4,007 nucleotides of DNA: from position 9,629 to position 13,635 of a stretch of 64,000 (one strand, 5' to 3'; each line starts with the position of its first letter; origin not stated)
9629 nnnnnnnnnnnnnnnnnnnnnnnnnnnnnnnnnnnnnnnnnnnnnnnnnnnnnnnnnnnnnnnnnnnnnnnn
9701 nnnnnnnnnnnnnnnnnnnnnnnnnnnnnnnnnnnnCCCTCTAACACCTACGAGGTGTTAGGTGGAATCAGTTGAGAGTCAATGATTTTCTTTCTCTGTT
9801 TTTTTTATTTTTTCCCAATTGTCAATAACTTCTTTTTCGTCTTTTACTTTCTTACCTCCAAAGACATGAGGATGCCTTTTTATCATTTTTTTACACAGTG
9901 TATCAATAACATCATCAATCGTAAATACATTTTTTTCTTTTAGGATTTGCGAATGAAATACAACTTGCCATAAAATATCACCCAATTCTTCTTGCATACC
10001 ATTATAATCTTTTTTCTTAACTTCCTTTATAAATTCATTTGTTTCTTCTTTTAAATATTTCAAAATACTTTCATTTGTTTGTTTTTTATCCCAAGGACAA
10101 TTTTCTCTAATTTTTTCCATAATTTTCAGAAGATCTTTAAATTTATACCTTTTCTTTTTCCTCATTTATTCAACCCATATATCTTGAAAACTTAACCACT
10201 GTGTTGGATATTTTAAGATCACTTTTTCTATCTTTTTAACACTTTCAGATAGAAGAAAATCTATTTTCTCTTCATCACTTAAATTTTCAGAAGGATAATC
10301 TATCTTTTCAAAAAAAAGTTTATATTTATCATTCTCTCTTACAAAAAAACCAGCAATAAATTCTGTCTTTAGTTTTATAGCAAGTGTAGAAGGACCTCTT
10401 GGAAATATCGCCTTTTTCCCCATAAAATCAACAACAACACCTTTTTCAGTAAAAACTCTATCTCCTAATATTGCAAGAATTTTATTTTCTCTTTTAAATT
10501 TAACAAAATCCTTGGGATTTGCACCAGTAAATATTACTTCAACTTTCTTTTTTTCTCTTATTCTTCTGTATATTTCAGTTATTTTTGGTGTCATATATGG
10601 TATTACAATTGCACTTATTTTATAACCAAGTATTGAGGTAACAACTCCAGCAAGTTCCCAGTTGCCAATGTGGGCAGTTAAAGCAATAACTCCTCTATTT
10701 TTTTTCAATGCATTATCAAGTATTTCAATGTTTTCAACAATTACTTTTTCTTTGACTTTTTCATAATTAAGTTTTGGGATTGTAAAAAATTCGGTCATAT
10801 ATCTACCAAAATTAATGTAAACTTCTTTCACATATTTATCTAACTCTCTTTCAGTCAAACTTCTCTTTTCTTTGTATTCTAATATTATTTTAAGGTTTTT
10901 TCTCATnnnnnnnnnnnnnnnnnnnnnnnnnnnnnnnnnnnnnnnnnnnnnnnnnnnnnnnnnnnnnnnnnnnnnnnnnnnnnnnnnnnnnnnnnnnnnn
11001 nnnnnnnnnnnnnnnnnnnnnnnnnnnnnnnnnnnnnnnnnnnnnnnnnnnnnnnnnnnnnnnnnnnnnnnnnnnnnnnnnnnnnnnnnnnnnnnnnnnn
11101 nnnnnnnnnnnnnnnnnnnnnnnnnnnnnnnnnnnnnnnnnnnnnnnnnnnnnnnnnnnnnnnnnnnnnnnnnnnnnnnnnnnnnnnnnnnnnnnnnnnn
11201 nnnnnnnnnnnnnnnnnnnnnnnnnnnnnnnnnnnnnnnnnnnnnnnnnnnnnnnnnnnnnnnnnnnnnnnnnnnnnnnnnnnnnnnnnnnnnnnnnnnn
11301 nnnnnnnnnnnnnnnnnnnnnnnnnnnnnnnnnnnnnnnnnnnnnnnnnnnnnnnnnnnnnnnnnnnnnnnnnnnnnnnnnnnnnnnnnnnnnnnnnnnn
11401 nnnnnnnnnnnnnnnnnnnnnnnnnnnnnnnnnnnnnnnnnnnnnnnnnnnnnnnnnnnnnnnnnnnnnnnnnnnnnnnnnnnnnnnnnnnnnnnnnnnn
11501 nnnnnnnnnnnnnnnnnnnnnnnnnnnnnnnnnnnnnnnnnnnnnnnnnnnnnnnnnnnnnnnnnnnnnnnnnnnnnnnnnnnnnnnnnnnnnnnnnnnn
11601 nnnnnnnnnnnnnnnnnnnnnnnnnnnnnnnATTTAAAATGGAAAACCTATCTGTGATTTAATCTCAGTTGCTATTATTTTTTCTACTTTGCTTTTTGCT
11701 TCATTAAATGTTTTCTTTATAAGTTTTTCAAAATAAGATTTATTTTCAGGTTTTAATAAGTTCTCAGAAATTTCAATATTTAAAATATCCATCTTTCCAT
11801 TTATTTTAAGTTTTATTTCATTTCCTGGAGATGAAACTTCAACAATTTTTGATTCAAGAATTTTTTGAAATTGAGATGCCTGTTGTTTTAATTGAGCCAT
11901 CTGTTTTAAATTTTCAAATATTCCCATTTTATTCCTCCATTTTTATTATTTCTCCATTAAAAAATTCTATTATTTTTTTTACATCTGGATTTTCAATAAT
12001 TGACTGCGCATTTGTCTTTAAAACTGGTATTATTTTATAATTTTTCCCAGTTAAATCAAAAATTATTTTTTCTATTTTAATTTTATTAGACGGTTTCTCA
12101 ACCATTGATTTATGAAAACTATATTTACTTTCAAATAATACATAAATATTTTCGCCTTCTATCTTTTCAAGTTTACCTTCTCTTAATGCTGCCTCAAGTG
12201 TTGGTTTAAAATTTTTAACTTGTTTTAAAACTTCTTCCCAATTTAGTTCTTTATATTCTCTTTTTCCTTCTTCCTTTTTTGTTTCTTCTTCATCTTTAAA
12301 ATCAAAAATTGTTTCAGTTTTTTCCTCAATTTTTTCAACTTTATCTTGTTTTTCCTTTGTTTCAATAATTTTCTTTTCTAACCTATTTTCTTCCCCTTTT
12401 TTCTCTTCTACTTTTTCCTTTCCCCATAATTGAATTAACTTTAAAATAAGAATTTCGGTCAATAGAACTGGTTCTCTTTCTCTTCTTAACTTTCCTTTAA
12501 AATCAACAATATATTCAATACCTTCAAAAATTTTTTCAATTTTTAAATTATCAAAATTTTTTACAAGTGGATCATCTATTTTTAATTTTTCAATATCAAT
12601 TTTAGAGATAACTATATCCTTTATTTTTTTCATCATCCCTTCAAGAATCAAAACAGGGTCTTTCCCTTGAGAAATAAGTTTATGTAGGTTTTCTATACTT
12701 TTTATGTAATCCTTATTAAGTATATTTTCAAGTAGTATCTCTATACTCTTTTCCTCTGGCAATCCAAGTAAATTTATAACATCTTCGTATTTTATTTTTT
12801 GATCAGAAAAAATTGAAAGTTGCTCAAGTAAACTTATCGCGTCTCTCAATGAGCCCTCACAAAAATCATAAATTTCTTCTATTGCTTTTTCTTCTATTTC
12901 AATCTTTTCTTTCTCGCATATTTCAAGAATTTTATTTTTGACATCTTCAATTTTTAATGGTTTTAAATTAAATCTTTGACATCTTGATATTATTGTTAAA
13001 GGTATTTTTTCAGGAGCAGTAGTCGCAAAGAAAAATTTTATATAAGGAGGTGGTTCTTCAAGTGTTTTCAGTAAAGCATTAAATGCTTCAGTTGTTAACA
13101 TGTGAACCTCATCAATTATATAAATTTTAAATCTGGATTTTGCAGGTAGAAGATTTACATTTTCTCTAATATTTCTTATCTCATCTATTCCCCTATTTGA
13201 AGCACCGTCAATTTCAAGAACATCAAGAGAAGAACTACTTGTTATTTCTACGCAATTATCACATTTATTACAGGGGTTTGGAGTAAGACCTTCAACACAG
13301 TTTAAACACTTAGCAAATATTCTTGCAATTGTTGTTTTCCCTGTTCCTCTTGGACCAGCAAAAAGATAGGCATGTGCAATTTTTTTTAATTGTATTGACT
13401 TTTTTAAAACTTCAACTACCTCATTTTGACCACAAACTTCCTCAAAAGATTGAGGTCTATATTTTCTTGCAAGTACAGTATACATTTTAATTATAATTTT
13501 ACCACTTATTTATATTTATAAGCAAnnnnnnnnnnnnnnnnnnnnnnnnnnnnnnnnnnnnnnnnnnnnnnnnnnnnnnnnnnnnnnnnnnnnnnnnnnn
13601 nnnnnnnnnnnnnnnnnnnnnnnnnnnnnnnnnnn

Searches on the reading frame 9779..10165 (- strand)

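Call 21: search_protein_families(library=pfam, max_evalue=0.00001, proteins=[window:9779-10165:-])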
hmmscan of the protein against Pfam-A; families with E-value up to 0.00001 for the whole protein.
window:9779-10165:- (128 aa): 1 family
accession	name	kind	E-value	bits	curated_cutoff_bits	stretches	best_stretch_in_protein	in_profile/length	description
PF03819.22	MazG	-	2.6e-29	101.7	22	1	29-102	1-74/74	MazG nucleotide pyrophosphohydrolase domain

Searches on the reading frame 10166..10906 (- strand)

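Call 21: search_protein_families(library=pfam, max_evalue=0.00001, proteins=[window:10166-10906:-])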
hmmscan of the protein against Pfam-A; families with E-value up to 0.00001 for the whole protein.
window:10166-10906:- (246 aa): 1 family
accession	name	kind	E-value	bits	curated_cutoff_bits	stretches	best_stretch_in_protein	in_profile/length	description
PF03279.18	Lip_A_acyltrans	-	2.7e-33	115.8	22.3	1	2-244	57-293/295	Bacterial lipid A biosynthesis acyltransferase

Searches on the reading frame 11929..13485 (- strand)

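Call 22: search_protein_families(library=pfam, max_evalue=0.00001, proteins=[window:11929-13485:-])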
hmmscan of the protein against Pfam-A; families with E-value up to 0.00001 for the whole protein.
window:11929-13485:- (518 aa): 6 families
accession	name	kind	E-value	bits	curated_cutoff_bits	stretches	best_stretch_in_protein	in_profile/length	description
PF13177.12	DNA_pol3_delta2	-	3.4e-44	151.1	27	1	19-177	1-160/161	DNA polymerase III, delta subunit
PF00004.35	AAA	-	5.3e-11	43.5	21.2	1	41-174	2-128/131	ATPase family associated with various cellular activities (AAA)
PF22608.2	DNAX_ATPase_lid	-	1.6e-08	34.6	27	1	182-222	2-42/49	DNA polymerase III clamp loader subunit, ATPase lid domain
PF20964.2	DnaX_C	-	2e-08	34.6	26.2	1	413-501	13-99/113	DNA polymerase III subunit tau, C-terminal domain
PF05496.18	RuvB_N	-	2.4e-07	31.1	27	1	10-93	2-91/159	Holliday junction DNA helicase RuvB P-loop domain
PF21960.2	RCF1-5-like_lid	-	4.3e-06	27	27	1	188-221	5-39/43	RCF1/5-like, AAA+ ATPase lid domain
